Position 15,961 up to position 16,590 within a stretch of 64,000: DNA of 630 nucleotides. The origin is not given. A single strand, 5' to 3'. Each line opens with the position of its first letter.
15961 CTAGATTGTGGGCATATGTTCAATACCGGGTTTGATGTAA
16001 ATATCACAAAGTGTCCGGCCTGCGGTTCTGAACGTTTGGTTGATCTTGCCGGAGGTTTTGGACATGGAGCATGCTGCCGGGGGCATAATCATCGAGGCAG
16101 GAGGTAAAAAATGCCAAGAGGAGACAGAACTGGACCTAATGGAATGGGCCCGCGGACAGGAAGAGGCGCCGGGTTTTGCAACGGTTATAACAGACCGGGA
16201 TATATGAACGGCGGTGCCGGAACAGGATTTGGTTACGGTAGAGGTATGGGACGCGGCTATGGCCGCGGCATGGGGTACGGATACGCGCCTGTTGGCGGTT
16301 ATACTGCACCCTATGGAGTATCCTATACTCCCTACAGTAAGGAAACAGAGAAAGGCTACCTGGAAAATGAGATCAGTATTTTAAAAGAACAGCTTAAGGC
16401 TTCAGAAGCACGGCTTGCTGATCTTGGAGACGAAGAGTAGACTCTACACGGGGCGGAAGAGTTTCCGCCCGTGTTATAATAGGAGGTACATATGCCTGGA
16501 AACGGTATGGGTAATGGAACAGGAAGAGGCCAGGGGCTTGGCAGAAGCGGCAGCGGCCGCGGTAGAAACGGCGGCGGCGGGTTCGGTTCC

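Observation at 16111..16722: Two adjacent small proteins with eukaryote-like RGG/YG low-complexity domains (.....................; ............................)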

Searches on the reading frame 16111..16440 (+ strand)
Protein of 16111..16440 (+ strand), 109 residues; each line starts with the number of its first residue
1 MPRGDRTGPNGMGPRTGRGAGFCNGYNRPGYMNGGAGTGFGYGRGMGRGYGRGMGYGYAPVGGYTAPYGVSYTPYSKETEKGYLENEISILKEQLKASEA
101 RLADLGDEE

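Call 3: search_protein_families(library=pfam, proteins=[window:16111-16440:+], max_evalue=0.1)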
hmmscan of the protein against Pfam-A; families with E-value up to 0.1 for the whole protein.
window:16111-16440:+ (109 aa): 2 families
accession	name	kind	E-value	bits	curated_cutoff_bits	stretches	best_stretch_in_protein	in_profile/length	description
PF17253.7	DUF5320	-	3.5e-29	102.3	27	1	1-105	1-99/99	Family of unknown function (DUF5320)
PF17228.7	SGP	-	0.0099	17.1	26.7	1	11-78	12-77/93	Sulphur globule protein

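Call 4: search_protein_families(library=ncbifam, proteins=[window:16111-16440:+], max_evalue=0.1)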
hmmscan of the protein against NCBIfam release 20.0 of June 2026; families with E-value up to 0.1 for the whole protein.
window:16111-16440:+ (109 aa): 0 families

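Call 14: find_homologous_proteins(query=window:16111-16437:+, max_evalue=0.001)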
Query window:16111-16437:+ (109 aa): 1329 proteins with E <= 0.001 among 1520 candidates; the best 120 are listed.
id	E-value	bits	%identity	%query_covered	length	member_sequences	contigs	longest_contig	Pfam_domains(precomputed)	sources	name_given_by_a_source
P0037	4.1e-56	206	94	100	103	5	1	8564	PF17253.8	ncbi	-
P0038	5.4e-53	196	88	98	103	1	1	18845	PF17253.8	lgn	-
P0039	1.7e-49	185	77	100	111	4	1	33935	PF17253.8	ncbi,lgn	-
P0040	2.6e-49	184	81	100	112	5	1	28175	PF17253.8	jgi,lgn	-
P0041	7.3e-47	176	80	100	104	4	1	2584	PF17253.8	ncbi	-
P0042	9.6e-47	176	66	100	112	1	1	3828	PF17253.8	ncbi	-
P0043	1.9e-45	172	74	100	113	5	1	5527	PF17253.8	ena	-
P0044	5.5e-42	161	73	100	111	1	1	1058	PF17253.8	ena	-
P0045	4.1e-41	158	63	100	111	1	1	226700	PF17253.8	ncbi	-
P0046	4.3e-40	155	70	100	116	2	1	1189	PF17253.8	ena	-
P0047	8.1e-40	154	69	100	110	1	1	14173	PF17253.8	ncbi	-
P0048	2.0e-33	133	91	72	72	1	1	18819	PF17253.8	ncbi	-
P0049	1.9e-31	127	59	100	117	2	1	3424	PF17253.8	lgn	-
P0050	4.6e-30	122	59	100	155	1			PF17253.8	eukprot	eukprot:TRINITY_DN36821_c0_g1_i1.p2 TRINITY_DN36821_c0_g1~~TRINITY_DN36821_c0_g1_i1.p2 ORF type:comp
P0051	2.0e-29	120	59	100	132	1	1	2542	PF17253.8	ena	-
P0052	2.7e-29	120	86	47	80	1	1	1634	PF17253.8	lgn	-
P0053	6.2e-29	119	47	100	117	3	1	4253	PF17253.8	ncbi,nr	ncbi:MAG: DUF5320 domain-containing protein [Candidatus Cloacimonetes bacterium]|nr:DUF5320 domain-c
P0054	2.2e-28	117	47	100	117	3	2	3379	PF17253.8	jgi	-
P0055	2.5e-28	117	55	100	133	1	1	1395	PF17253.8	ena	-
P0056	5.9e-28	115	55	100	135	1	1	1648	PF17253.8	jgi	-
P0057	7.4e-28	115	50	100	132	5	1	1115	PF17253.8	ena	-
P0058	8.3e-27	112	53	100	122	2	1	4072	PF17253.8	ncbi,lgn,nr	ncbi:MAG: DUF5320 domain-containing protein [Spirochaetota bacterium]|nr:DUF5320 domain-containing p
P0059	8.7e-27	112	46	100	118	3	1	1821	PF17253.8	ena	-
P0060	9.3e-27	112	44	100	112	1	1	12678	PF17253.8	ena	-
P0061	9.4e-27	112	56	100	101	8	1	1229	PF17253.8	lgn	-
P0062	9.7e-27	112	51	100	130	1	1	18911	PF17253.8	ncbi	-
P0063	9.7e-27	112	51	98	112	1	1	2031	PF17253.8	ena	-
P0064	1.6e-26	111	52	100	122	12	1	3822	PF17253.8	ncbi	-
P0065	1.6e-26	111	51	100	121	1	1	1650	PF17253.8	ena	-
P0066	3.7e-26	110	47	100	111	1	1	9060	PF17253.8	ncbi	-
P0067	4.0e-26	110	56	100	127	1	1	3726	PF17253.8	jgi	jgi:hypothetical protein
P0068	4.3e-26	109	55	100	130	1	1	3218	PF17253.8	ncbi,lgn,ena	-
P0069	1.2e-25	108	52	100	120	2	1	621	PF17253.8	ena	-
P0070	1.5e-25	108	56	100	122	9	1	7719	PF17253.8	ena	-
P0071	2.0e-25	107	50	100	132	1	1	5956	PF17253.8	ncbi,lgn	-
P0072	2.4e-25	107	43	100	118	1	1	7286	PF17253.8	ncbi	-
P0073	1.1e-24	105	53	100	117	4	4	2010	PF17253.8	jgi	-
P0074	1.3e-24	105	43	100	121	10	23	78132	PF17253.8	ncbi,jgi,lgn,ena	-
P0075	3.0e-24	104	52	100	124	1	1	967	PF17253.8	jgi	-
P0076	3.3e-24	103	53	100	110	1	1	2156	PF17253.8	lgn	-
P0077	3.5e-24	103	43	97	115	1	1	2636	PF17253.8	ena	-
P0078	3.5e-24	103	51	100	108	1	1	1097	PF17253.8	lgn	-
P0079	4.5e-24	103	56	100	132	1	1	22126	PF17253.8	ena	-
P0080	4.8e-24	103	52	100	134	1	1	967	PF17253.8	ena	-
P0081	9.2e-24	102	38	100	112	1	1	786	PF17253.8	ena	-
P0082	1.0e-23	102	52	100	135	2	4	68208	PF17253.8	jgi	jgi:hypothetical protein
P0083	2.1e-23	101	51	96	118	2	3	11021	PF17253.8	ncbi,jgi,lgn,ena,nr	ncbi:MAG TPA: hypothetical protein ENL20_08510 [Candidatus Cloacimonetes bacterium]|nr:hypothetical 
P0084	2.5e-23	101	48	99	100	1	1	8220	PF17253.8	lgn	-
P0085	2.6e-23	100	46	96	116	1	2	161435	PF17253.8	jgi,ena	-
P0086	2.7e-23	100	79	30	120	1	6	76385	PF17253.8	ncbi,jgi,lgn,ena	-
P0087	2.8e-23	100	54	100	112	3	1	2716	PF17253.8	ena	-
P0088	3.0e-23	100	50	100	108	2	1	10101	PF17253.8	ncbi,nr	ncbi:MAG: DUF5320 domain-containing protein [Spirochaetia bacterium]|nr:DUF5320 domain-containing pr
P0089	3.2e-23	100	58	96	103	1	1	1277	PF17253.8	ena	-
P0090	4.8e-23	100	49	100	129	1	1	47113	PF17253.8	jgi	jgi:hypothetical protein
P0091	5.1e-23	100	56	96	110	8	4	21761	PF17253.8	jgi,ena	-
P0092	7.6e-23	99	50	100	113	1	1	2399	PF17253.8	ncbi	-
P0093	1.7e-22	98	49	99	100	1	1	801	PF17253.8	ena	-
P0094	2.1e-22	98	40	99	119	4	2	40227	PF17253.8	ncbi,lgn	-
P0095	2.5e-22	97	54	98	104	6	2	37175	PF17253.8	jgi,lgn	-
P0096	2.6e-22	97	55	100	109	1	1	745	PF17253.8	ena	-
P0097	3.2e-22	97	49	100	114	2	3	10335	PF17253.8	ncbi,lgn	ncbi:MAG: DUF5320 domain-containing protein [Halanaerobiales bacterium]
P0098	3.6e-22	97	54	100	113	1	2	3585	PF17253.8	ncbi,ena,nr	ncbi:MAG: DUF5320 family protein [Candidatus Cloacimonetes bacterium]|nr:DUF5320 family protein [Can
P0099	4.3e-22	97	54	100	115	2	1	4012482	PF17253.8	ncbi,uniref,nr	ncbi:hypothetical protein EXM22_00795 [Oceanispirochaeta crateris]|uniref:DUF5320 domain-containing 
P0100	4.6e-22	96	52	96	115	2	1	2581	PF17253.8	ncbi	ncbi:MAG: DUF5320 domain-containing protein [Thermodesulfovibrionales bacterium]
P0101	5.4e-22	96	55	100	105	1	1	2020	PF17253.8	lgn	-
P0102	5.5e-22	96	51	100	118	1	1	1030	PF17253.8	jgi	jgi:hypothetical protein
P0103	6.5e-22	96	50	96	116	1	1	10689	PF17253.8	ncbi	-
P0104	8.1e-22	96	46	100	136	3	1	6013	PF17253.8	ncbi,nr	ncbi:MAG: DUF5320 domain-containing protein [Spirochaetia bacterium]|nr:DUF5320 domain-containing pr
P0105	9.6e-22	95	46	100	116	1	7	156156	PF17253.8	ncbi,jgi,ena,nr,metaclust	ncbi:MAG: DUF5320 domain-containing protein [Candidatus Tenebribacter davisii]|jgi:hypothetical prot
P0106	1.4e-21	95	50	96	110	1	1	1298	PF17253.8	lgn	-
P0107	1.5e-21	95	40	96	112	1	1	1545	PF17253.8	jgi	jgi:hypothetical protein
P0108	1.5e-21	95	53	100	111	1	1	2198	PF17253.8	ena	-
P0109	2.6e-21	94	55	96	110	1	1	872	PF17253.8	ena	-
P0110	3.0e-21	94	43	100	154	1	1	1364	PF17253.8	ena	-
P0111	3.0e-21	94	51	100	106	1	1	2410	PF17253.8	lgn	-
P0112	3.7e-21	94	53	100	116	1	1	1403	PF17253.8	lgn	-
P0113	3.8e-21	93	44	100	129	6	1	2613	PF17253.8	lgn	-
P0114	4.4e-21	93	39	96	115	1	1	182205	PF17253.8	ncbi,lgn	-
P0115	4.8e-21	93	42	96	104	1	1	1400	PF17253.8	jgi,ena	-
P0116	5.7e-21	93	52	96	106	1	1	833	PF17253.8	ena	-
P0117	6.2e-21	93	46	100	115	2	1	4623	PF17253.8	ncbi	-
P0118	6.3e-21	93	47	100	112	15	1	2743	PF17253.8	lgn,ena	-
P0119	6.4e-21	93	50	96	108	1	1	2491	PF17253.8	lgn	-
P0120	7.3e-21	93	36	96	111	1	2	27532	PF17253.8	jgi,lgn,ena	-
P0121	7.5e-21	93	54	100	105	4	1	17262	PF17253.8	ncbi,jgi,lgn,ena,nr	ncbi:MAG: DUF5320 domain-containing protein [Bacteroidales bacterium]|nr:DUF5320 domain-containing p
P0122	8.1e-21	92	43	96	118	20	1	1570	PF17253.8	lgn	-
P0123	8.7e-21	92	52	99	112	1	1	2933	PF17253.8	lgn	-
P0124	8.8e-21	92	43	100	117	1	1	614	PF17253.8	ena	-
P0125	1.1e-20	92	55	95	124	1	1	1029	PF17253.8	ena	-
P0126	1.3e-20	92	48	97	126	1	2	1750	PF17253.8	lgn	-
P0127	1.5e-20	92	54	99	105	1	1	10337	PF17253.8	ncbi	-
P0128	1.5e-20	92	82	30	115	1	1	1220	PF17253.8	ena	-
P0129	1.6e-20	91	54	99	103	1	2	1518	PF17253.8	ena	-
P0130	1.6e-20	91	53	100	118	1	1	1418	PF17253.8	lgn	-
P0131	1.7e-20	91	45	100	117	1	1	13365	PF17253.8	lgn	-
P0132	1.8e-20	91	50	100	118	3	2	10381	PF17253.8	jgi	-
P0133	2.0e-20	91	52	99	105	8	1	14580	PF17253.8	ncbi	-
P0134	2.2e-20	91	42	100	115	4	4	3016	PF17253.8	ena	-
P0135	2.3e-20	91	49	100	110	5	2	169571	PF17253.8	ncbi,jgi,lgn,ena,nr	ncbi:MAG TPA: hypothetical protein ENN72_07545 [Firmicutes bacterium]|nr:hypothetical protein [Bacil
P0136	2.4e-20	91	76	30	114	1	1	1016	PF17253.8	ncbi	-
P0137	2.4e-20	91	49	100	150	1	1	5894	PF17253.8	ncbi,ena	-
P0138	2.7e-20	91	49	100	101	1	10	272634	PF17253.8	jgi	jgi:hypothetical protein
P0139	3.4e-20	90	41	96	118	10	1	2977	PF17253.8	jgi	jgi:hypothetical protein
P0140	4.1e-20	90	44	100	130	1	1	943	PF17253.8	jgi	jgi:hypothetical protein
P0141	4.4e-20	90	47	96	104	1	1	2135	PF17253.8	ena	-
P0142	4.9e-20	90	44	100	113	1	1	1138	PF17253.8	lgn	-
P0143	5.8e-20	90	52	96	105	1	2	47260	PF17253.8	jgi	jgi:hypothetical protein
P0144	6.5e-20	90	79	30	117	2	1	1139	PF17253.8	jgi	jgi:hypothetical protein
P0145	7.2e-20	89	46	100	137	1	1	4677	PF17253.8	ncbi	-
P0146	7.4e-20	89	46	96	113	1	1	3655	PF17253.8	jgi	-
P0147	8.6e-20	89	35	100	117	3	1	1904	PF17253.8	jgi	-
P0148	9.3e-20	89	45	100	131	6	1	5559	PF17253.8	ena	-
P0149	9.4e-20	89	82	30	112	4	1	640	PF17253.8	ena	-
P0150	9.6e-20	89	84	28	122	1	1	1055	PF17253.8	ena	-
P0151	1.0e-19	89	34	96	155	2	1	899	PF17253.8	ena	-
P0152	1.0e-19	89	44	96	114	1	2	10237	PF17253.8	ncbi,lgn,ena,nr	ncbi:MAG: DUF5320 domain-containing protein [Candidatus Peribacteraceae bacterium]|nr:DUF5320 domain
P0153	1.0e-19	89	49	95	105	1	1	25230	PF17253.8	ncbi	ncbi:MAG: DUF5320 domain-containing protein [Bacteroidota bacterium]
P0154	1.1e-19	89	39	96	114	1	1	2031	PF17253.8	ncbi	-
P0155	1.2e-19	89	50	100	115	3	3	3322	PF17253.8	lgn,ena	-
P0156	1.3e-19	89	48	100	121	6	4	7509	PF17253.8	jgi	-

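Call 22: find_encoding_contigs(protein=P0099, flank=5000, max_places=1)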
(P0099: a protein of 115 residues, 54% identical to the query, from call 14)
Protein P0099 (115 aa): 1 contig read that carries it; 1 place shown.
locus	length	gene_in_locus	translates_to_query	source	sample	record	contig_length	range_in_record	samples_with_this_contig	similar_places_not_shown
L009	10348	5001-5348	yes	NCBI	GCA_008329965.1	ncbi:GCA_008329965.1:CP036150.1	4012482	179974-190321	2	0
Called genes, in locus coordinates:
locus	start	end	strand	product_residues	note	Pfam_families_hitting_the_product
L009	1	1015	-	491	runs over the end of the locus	PF00072:Response_reg, PF12833:HTH_18, PF00165:HTH_AraC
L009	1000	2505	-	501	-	PF00672:HAMP, PF06580:His_kinase, PF02518:HATPase_c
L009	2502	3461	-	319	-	PF13407:Peripla_BP_4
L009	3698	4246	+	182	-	PF07155:ECF-ribofla_trS, PF12822:ECF_trnsprt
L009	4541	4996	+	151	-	PF02001:DUF134, PF08281:Sigma70_r4_2 (weak)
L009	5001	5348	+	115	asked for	PF17253:DUF5320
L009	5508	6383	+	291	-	PF01656:CbiA, PF10609:ParA (weak), PF13614:AAA_31 (weak), PF13484:Fer4_16 (faint), PF12838:Fer4_7 (faint), PF00037:Fer4 (faint), PF12837:Fer4_6 (faint), PF13237:Fer4_10 (weak)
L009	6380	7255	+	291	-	PF01656:CbiA, PF10609:ParA (faint), PF00037:Fer4 (weak), PF13237:Fer4_10 (weak), PF14697:Fer4_21, PF12838:Fer4_7 (weak), PF13187:Fer4_9 (weak), PF00037:Fer4 (weak), +5 more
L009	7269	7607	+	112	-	PF02579:Nitro_FeMo-Co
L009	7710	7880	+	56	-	-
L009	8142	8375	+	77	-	PF04023:FeoA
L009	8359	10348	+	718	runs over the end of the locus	PF00350:Dynamin_N (faint), PF01926:MMR_HSR1, PF02421:FeoB_N, PF09439:SRPRB (weak), PF17910:FeoB_Cyto, PF07670:Gate, PF07664:FeoB_C, PF07670:Gate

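Call 23: find_encoding_contigs(protein=P0114, flank=5000, max_places=1)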
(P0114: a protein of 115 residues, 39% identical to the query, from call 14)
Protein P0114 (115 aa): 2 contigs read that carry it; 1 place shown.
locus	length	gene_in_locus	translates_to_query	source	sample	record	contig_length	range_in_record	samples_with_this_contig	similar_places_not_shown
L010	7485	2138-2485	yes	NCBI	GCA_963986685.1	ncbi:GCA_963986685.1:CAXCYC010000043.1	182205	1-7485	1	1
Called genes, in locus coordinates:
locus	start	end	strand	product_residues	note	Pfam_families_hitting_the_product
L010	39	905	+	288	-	PF00142:Fer4_NifH (faint), PF01656:CbiA, PF10609:ParA (weak), PF13614:AAA_31 (weak), PF00037:Fer4 (faint), PF12837:Fer4_6 (faint), PF13237:Fer4_10 (weak)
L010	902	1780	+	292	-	PF00142:Fer4_NifH (faint), PF01656:CbiA, PF10609:ParA (faint), PF13614:AAA_31 (faint), PF12838:Fer4_7 (faint), PF00037:Fer4 (faint), PF12797:Fer4_2 (faint), PF14697:Fer4_21 (weak), +3 more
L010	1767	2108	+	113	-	PF02001:DUF134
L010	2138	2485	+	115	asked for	PF17253:DUF5320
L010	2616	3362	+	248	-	PF02579:Nitro_FeMo-Co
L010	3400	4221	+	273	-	PF02374:ArsA_ATPase (weak), PF10609:ParA, PF13614:AAA_31, PF01656:CbiA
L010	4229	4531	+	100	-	PF00226:DnaJ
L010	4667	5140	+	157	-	-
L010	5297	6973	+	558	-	PF05935:Arylsulfotrans, PF14269:Arylsulfotran_2, PF18962:Por_Secre_tail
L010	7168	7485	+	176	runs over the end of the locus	PF13399:LytR_C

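Call 24: find_encoding_contigs(protein=P0138, flank=5000, max_places=1)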
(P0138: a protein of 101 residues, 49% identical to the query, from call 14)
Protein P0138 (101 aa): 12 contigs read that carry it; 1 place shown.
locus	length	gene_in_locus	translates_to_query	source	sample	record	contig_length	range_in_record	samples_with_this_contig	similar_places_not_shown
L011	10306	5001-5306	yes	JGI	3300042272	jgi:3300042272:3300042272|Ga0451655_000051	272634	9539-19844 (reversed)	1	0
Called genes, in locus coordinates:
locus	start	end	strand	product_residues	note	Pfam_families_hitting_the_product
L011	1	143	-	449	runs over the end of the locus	-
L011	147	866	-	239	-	-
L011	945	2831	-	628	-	PF00069:Pkinase, PF03109:ABC1 (weak), PF07714:PK_Tyr_Ser-Thr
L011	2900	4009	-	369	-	PF11873:Mltc_N, PF01464:SLT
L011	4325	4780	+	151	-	PF02001:DUF134, PF07295:DUF1451 (weak)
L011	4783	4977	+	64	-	PF17253:DUF5320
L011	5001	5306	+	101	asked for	PF17253:DUF5320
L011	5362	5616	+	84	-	-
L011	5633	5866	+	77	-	-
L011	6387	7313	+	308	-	PF21818:DUF6884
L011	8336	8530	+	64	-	-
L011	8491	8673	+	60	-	-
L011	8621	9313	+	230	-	-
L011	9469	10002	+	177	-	PF01797:Y1_Tnp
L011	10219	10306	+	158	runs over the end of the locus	PF02481:DNA_processg_A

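Call 37: predict_structure(alignment_id=A2)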
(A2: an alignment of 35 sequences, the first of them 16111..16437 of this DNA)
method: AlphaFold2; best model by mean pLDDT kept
length: 109 residues; sequences in the alignment: 35
mean_pLDDT: 55.3   pTM: 0.29
mean pLDDT of the five models: 55.3, 54.7, 54.6, 54.3, 53.1
residues with pLDDT >= 90: 3; 70-90: 25; 50-70: 12; < 50: 69
segments of 3 or more residues with pLDDT < 50: 1-7, 9-26, 32-72
pLDDT, mean of each block of 10 residues (from residue 1): 45 47 47 45 41 39 41 61 83 89 71
secondary structure, 60 per line:
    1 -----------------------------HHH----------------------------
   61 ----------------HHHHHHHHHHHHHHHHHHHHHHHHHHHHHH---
elements in order: H77-106

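Call 54: find_related_loci(query=A2, collection=genome_contigs, flank=6000)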
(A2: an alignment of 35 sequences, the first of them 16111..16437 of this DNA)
Query A2 (109 aa) in genome_contigs; peptide patterns used: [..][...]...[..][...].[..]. (x = any residue, [..] = any of these).
599 stretches matched a pattern (row limit reached: there are more); 561 encode a relative of the query (tblastn E <= 1e-3); the best 80 are kept; 80 distinct loci.
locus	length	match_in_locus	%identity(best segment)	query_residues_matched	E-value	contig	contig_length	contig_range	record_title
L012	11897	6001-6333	77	1-109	1e-38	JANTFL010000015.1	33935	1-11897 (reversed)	MAG: Sediminispirochaeta sp. isolate bin10011 c_000000000792, whole genome shotgun sequence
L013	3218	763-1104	55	1-109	8e-31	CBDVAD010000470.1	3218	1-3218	MAG TPA_asm: uncultured bacterium isolate SRR22302365_concoct_1 genome assembly, contig: ERZ25074835.36631, whole genome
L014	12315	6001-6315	52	1-109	1e-25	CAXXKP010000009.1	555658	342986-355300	MAG: Sphaerochaetaceae bacterium isolate 97855f4f-21ab-4eab-b950-d14ecb44ab4f genome assembly, contig: contig_9, whole g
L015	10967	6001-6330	59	1-109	6e-23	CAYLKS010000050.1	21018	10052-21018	MAG TPA_asm: uncultured bacterium isolate binchicken_co256_502 genome assembly, contig: NODE_5018_length_21018_cov_8.482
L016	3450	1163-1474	43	1-109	6e-21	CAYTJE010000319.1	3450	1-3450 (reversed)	MAG TPA_asm: uncultured Anaerolineales bacterium isolate SRP141376_co1_325 genome assembly, contig: NODE_41859_length_34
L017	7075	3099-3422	43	1-109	6e-21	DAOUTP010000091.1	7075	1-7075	MAG TPA_asm: Candidatus Cloacimonadota bacterium isolate CSMAG_800 CSMAG_800_k141_382868_length_7075_cov_15.4156, whole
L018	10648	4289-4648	47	1-109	9e-21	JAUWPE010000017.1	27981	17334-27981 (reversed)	MAG: Candidatus Cloacimonadota bacterium isolate CSMAG_2468 CSMAG_2468_k141_638092_length_27981_cov_16.0000, whole genom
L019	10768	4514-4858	49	1-109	4e-20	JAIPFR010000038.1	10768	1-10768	MAG: Spirochaetia bacterium isolate Tobar13.5m-G43 Tobar13-5m-C6990, whole genome shotgun sequence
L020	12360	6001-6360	44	1-109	4e-20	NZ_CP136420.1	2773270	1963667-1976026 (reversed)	Neomoorella carbonis strain ACPs chromosome, complete genome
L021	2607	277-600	41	1-109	1e-19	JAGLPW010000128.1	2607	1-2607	MAG: Candidatus Cloacimonadota bacterium isolate RS_8_23 ROV157_8.bin.23.fa_128, whole genome shotgun sequence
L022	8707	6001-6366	46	1-108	2e-19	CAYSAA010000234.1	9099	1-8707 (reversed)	MAG TPA_asm: uncultured Atribacterota bacterium isolate SRP067234_co1_85 genome assembly, contig: k99_212466, whole geno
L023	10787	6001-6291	47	1-99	7e-19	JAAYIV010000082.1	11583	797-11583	MAG: Spirochaetales bacterium isolate AS10tlH2TH_148 101388_AS10, whole genome shotgun sequence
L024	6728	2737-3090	41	1-108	7e-19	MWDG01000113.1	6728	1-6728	MAG: Deltaproteobacteria bacterium ADurb.Bin151 BWX99_contig000113, whole genome shotgun sequence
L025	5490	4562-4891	45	1-109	8e-19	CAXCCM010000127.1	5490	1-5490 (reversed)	MAG TPA_asm: uncultured bacterium isolate SRR3724644_metabat2_40 genome assembly, contig: ERZ4200978.4745, whole genome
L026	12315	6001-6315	44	1-108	1e-18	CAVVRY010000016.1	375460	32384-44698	MAG: uncultured Bacteroidales bacterium isolate MFD03804.bin.1.166 genome assembly, contig: contig_5423, whole genome sh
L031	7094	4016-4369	42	1-109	7e-18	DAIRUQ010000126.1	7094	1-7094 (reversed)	MAG TPA_asm: Chloroflexota bacterium isolate CTOTU19826 NODE_8537_length_7094_cov_7.717431, whole genome shotgun sequenc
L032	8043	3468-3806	42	1-108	6e-18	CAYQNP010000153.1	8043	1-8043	MAG TPA_asm: uncultured Spirochaetia bacterium isolate binchicken_co219_272 genome assembly, contig: k141_321118, whole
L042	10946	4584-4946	37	1-108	4e-17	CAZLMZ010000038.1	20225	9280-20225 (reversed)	MAG TPA_asm: uncultured Anaerolineae bacterium isolate binchicken_co81_400 genome assembly, contig: NODE_3604_length_202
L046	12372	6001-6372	40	1-105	6e-17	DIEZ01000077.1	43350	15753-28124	MAG TPA_asm: Syntrophaceae bacterium UBA5761 UBA5761_contig_21271, whole genome shotgun sequence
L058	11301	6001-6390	40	1-109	2e-16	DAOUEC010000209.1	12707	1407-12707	MAG TPA_asm: Anaerolineae bacterium isolate N3_163 k131_840348, whole genome shotgun sequence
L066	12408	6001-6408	38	1-109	6e-16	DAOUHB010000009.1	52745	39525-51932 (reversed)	MAG TPA_asm: Anaerolineae bacterium isolate R89_289 k165_4597, whole genome shotgun sequence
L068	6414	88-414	43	1-109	1e-15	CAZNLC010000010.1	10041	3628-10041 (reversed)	MAG TPA_asm: uncultured Methanosarcinales archaeon isolate binchicken_co256_30 genome assembly, contig: NODE_18177_lengt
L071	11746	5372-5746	40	1-109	9e-16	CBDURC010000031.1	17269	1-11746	MAG TPA_asm: uncultured Anaerolineales bacterium isolate SRR22302361_binner13_Refined_100 genome assembly, contig: ERZ25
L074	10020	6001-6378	44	1-109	1e-15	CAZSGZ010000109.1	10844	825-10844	MAG TPA_asm: uncultured Spirochaetales bacterium isolate SRP332253_co1_171 genome assembly, contig: NODE_10213_length_10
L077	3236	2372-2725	43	1-105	1e-15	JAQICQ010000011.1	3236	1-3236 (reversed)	MAG: Elusimicrobia bacterium isolate GH52 k119_108240, whole genome shotgun sequence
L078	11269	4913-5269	41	1-105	1e-15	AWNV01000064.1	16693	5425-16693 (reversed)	Candidatus Aminicenans sakinawicola JGI OTU-1 OP8COM1_contig_63_0.64, whole genome shotgun sequence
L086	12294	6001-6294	46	1-106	3e-15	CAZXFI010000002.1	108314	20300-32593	MAG TPA_asm: uncultured archaeon isolate SRP141376_co1_200 genome assembly, contig: NODE_444_length_108314_cov_4.743070,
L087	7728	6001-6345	41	1-105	4e-15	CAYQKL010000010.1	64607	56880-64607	MAG TPA_asm: uncultured bacterium isolate binchicken_co274_33 genome assembly, contig: NODE_1146_length_64607_cov_12.497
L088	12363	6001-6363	44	1-108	4e-15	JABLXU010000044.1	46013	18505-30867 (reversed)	MAG: Candidatus Omnitrophota bacterium isolate Ch114 contig44, whole genome shotgun sequence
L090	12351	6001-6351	40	1-105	5e-15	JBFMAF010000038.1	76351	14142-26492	MAG: Acidobacteriota bacterium isolate MAG131 MAG131_38, whole genome shotgun sequence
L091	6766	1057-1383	41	1-105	4e-15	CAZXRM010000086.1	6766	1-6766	MAG TPA_asm: uncultured bacterium isolate SRP098346_co1_329 genome assembly, contig: NODE_15925_length_6766_cov_9.855759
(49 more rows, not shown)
